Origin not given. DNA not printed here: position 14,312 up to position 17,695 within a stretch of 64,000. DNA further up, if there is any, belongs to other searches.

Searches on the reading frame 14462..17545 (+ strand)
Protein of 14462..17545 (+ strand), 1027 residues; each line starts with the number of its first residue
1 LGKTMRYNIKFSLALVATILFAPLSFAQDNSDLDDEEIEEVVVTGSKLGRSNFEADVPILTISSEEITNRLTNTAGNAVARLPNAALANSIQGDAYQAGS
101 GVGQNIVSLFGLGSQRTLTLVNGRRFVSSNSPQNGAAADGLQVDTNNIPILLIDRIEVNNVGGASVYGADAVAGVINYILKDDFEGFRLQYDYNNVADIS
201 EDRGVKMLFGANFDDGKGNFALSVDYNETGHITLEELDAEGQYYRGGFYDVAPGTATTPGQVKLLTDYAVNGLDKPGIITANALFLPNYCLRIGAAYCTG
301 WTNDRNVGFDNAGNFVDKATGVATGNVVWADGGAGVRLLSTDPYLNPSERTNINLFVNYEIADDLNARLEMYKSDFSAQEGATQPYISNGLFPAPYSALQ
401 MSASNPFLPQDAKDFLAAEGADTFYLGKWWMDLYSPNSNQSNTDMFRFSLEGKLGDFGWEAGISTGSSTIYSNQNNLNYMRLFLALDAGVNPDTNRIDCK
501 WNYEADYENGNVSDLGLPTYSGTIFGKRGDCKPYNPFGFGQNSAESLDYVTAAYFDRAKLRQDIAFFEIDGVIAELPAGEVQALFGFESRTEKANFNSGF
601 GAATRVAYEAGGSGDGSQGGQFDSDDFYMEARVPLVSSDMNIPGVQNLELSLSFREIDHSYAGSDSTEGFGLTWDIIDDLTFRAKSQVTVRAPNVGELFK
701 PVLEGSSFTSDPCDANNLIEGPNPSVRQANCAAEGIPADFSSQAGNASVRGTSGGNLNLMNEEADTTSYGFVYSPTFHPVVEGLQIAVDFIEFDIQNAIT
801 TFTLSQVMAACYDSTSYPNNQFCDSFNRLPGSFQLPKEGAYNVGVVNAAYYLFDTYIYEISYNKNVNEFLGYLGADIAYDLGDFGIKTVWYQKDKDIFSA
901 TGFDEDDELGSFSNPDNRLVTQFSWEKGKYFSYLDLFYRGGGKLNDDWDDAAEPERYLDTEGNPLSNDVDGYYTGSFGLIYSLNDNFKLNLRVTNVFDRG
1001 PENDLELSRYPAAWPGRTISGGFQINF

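Call 63: search_protein_families(library=pfam, proteins=[window:14462-17545:+], max_evalue=0.0001)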
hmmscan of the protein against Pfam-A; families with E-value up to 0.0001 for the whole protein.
window:14462-17545:+ (1027 aa): 2 families
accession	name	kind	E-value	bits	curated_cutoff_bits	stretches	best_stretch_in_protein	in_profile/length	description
PF07715.20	Plug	-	7.4e-12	46.2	23.9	1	54-175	4-107/107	TonB-dependent Receptor Plug Domain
PF00593.30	TonB_dep_Rec_b-barrel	-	1.7e-05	25.3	27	1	459-996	30-436/436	TonB dependent receptor-like, beta-barrel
